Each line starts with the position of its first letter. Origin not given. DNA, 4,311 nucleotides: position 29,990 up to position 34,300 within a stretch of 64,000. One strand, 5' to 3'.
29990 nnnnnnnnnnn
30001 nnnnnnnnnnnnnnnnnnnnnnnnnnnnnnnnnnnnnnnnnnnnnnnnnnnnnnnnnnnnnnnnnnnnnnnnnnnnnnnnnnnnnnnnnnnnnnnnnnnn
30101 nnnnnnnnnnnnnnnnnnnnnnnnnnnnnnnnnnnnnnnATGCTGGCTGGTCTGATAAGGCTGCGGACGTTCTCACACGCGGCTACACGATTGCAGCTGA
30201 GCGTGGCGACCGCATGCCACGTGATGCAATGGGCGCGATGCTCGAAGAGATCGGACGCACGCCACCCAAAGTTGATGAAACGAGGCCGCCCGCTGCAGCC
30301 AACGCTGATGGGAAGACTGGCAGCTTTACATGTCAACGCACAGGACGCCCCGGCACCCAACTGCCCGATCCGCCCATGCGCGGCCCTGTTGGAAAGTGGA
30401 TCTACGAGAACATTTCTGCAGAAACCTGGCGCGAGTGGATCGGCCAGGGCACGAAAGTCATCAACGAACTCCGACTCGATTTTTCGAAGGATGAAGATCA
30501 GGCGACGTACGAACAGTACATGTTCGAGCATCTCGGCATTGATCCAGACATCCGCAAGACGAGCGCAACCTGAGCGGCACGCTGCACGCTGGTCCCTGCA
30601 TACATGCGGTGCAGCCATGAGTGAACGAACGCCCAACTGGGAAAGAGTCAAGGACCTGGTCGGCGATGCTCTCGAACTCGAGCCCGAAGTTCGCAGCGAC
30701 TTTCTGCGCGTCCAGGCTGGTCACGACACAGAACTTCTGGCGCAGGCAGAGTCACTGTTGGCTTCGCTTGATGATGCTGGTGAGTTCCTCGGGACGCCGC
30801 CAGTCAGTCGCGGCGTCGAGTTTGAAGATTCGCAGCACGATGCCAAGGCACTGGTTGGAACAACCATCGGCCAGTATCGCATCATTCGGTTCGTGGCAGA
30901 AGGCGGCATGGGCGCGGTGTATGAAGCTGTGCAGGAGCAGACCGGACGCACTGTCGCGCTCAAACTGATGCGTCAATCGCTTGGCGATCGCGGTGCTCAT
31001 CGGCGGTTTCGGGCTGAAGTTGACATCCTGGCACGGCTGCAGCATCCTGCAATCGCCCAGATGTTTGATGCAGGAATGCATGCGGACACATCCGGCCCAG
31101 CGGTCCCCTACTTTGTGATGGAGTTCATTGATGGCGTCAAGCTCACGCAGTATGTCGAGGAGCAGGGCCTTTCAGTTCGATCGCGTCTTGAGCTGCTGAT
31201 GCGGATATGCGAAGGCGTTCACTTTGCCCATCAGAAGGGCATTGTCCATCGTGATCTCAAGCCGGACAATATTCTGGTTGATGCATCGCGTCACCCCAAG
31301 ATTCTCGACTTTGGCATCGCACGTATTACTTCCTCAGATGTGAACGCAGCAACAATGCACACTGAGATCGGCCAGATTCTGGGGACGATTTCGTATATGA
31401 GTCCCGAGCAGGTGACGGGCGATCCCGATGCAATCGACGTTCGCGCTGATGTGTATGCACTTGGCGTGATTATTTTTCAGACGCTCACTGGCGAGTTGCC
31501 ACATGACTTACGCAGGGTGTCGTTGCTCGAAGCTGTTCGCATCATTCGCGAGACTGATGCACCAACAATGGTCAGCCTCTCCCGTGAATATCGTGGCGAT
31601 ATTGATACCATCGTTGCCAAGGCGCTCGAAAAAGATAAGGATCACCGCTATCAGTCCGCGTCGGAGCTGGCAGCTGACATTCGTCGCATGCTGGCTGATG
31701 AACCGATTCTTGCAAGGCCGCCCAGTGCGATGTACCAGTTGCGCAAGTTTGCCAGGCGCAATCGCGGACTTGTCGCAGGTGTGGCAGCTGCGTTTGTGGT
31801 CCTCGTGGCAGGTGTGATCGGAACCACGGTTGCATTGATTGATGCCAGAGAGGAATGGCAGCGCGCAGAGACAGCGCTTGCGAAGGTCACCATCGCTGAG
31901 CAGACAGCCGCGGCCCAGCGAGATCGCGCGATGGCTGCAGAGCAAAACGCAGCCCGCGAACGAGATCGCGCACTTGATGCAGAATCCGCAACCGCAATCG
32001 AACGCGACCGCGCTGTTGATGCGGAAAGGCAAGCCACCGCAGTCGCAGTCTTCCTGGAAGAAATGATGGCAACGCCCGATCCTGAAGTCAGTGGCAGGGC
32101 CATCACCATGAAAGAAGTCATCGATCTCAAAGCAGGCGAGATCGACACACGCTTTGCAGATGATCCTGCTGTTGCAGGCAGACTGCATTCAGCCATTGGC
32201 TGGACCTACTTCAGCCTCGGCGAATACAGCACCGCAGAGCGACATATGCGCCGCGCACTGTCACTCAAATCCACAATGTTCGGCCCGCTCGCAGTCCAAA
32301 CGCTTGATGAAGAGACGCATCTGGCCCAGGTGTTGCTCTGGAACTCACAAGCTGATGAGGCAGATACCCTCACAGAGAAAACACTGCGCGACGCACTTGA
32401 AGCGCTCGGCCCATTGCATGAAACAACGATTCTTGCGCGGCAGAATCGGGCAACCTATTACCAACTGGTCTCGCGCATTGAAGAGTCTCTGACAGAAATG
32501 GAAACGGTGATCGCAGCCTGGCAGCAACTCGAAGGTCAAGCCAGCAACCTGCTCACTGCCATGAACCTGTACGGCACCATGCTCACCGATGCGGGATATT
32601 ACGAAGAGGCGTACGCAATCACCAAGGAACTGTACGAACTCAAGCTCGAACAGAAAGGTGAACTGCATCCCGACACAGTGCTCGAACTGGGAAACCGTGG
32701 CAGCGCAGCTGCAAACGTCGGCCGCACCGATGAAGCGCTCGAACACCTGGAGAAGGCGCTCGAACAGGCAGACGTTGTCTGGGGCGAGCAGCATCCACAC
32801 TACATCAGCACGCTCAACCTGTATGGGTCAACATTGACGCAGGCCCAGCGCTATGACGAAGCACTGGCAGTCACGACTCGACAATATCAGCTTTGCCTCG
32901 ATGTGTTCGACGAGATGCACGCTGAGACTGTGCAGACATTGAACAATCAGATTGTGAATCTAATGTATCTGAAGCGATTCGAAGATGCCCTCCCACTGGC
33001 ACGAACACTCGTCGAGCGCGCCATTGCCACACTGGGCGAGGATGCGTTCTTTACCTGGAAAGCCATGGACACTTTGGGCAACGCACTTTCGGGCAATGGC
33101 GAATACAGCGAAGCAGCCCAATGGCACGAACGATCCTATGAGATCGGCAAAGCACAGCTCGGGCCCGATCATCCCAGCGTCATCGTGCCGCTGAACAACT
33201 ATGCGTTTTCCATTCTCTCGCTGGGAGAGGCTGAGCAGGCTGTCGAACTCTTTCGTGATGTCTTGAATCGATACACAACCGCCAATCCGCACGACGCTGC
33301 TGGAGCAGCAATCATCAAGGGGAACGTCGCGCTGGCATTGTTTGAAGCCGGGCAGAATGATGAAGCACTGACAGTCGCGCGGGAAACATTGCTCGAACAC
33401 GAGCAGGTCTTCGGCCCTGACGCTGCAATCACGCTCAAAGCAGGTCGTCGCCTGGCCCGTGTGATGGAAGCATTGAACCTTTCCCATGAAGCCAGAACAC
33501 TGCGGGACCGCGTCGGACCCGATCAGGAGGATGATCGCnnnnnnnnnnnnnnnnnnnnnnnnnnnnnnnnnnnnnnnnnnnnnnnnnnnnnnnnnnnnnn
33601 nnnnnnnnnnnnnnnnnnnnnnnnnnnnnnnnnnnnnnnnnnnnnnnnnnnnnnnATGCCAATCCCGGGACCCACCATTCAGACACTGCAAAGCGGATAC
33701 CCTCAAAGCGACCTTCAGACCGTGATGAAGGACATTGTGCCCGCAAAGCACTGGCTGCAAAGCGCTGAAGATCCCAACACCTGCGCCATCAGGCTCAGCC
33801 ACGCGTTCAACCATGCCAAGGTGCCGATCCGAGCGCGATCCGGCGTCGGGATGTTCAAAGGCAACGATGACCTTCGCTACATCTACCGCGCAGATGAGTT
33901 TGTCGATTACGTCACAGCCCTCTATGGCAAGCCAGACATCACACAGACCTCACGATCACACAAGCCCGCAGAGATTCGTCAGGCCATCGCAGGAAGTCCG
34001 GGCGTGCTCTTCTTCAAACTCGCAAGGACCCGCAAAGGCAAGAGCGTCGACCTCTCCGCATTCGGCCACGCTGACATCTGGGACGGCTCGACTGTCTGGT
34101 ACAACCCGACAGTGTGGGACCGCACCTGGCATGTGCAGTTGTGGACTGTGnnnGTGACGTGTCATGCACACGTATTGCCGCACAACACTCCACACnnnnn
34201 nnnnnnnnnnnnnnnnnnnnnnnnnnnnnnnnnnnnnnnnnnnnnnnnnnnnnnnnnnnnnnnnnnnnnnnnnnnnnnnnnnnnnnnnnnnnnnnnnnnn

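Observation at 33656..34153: Orphan Tae4-family peptidoglycan amidase homologue with no secretion system, signal peptide or immunity gene in view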

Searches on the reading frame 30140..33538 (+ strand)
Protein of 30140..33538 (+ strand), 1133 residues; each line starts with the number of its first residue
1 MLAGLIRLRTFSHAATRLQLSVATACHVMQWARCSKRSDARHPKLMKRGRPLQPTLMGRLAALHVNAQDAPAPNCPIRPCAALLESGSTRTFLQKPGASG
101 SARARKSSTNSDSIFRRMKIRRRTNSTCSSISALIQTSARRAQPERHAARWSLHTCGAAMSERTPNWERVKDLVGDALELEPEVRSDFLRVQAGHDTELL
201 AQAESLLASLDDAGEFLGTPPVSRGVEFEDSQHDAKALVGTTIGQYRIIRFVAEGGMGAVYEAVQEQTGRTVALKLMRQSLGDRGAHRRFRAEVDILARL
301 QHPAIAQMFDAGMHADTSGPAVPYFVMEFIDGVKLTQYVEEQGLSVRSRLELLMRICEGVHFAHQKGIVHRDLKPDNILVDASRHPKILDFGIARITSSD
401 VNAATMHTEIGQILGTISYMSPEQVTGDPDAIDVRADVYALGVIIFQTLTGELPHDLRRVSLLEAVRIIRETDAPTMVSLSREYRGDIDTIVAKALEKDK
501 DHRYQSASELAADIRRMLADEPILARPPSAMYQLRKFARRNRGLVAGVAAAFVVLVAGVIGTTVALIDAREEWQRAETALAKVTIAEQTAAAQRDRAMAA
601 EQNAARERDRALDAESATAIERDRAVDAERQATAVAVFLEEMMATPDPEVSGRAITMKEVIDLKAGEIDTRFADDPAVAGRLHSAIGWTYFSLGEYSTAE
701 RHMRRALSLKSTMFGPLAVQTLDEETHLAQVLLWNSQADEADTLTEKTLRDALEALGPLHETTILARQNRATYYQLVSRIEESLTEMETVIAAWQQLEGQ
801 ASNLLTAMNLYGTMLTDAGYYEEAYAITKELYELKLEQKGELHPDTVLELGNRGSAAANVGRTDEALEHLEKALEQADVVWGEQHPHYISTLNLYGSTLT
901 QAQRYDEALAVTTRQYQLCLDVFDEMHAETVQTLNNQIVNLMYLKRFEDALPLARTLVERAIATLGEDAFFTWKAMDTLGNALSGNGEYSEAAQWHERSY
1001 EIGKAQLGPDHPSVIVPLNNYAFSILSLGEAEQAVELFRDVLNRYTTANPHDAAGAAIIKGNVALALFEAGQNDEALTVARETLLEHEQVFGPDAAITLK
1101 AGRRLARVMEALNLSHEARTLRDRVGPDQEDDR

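Call 24: search_protein_families(library=pfam, proteins=[window:30140-33538:+], max_evalue=0.01)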
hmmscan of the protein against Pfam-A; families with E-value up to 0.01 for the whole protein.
window:30140-33538:+ (1133 aa): 20 families
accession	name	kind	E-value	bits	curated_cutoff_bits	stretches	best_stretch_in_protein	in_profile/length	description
PF00069.31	Pkinase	-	1e-44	153.4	31.7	1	247-505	2-253/263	Protein kinase domain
PF13424.12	TPR_12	-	6e-41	139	30.1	6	851-910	7-66/77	Tetratricopeptide repeat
PF07714.23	PK_Tyr_Ser-Thr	-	1.2e-29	103.8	23.1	1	250-503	5-248/258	Protein tyrosine and serine/threonine kinase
PF13374.12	TPR_10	-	1.4e-27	95.3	27.5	2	975-1012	4-41/42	Tetratricopeptide repeat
PF07719.23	TPR_2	-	5e-16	57.9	27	2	682-709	3-30/34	Tetratricopeptide repeat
PF00515.34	TPR_1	-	1.2e-13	50.6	27.8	1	850-875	4-29/34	Tetratricopeptide repeat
PF24885.1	TPR_NPHP3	-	3.3e-10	40.2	100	1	673-749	135-210/239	Nephrocystin-3 TPR domain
PF03109.22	ABC1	-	7.3e-08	32.3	22.9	1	325-399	145-219/244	ABC1 atypical kinase-like domain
PF13181.12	TPR_8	-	1.1e-07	31.9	25.7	0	683-710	4-31/34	Tetratricopeptide repeat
PF13176.12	TPR_7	-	2e-07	31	27.9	0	978-1004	4-30/36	Tetratricopeptide repeat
PF13428.12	TPR_14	-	7.2e-07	29.7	23.5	0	853-876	7-30/44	Tetratricopeptide repeat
PF06293.20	Kdo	-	6.2e-05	23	21.3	1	286-391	54-166/207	Lipopolysaccharide kinase (Kdo/WaaP) family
PF13174.12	TPR_6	-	0.00028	21.8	26.3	0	1022-1045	7-30/33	Tetratricopeptide repeat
PF01636.29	APH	-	0.00041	20.6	23.2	1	363-396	165-199/239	Phosphotransferase enzyme family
PF01163.29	RIO1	-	0.00041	20.5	22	1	325-394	83-151/187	RIO domain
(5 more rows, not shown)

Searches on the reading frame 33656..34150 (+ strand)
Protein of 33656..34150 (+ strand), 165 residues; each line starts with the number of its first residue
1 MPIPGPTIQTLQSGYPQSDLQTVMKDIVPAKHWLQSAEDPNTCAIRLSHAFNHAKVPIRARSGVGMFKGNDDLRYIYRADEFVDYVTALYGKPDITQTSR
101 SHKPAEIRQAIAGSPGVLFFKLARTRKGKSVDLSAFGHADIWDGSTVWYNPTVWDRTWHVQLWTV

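Call 4: search_protein_families(library=pfam, proteins=[window:33656-34150:+], max_evalue=1)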
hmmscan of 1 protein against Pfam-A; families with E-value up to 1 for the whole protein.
window:33656-34150:+ (165 aa): 1 family
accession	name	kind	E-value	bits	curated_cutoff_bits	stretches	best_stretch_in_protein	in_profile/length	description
PF14113.12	Tae4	-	7.4e-15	55.6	27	1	41-147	3-104/125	Type VI secretion system (T6SS), amidase effector protein 4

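Call 5: search_protein_families(library=ncbifam, proteins=[window:33656-34150:+], max_evalue=1)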
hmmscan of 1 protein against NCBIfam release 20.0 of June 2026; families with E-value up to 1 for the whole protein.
window:33656-34150:+ (165 aa): 0 families

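Call 6: search_solved_structures(query=window:33656-34150:+, max_evalue=1, show_alignments=3)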
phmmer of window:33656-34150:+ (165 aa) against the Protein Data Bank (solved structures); distinct sequences matched with E-value up to 1: 4.
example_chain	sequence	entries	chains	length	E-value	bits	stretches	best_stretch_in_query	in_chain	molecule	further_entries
4hfk_A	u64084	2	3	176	7.4e-09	38.8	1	32-145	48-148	Putative cytoplasmic protein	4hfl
4hff_A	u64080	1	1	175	1.6e-08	37.7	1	40-120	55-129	Putative cytoplasmic protein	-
4j30_A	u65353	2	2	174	1.6e-08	37.7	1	40-145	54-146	Putative cytoplasmic protein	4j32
4jur_A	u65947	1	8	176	1.7e-08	37.7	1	40-144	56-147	Putative cytoplasmic protein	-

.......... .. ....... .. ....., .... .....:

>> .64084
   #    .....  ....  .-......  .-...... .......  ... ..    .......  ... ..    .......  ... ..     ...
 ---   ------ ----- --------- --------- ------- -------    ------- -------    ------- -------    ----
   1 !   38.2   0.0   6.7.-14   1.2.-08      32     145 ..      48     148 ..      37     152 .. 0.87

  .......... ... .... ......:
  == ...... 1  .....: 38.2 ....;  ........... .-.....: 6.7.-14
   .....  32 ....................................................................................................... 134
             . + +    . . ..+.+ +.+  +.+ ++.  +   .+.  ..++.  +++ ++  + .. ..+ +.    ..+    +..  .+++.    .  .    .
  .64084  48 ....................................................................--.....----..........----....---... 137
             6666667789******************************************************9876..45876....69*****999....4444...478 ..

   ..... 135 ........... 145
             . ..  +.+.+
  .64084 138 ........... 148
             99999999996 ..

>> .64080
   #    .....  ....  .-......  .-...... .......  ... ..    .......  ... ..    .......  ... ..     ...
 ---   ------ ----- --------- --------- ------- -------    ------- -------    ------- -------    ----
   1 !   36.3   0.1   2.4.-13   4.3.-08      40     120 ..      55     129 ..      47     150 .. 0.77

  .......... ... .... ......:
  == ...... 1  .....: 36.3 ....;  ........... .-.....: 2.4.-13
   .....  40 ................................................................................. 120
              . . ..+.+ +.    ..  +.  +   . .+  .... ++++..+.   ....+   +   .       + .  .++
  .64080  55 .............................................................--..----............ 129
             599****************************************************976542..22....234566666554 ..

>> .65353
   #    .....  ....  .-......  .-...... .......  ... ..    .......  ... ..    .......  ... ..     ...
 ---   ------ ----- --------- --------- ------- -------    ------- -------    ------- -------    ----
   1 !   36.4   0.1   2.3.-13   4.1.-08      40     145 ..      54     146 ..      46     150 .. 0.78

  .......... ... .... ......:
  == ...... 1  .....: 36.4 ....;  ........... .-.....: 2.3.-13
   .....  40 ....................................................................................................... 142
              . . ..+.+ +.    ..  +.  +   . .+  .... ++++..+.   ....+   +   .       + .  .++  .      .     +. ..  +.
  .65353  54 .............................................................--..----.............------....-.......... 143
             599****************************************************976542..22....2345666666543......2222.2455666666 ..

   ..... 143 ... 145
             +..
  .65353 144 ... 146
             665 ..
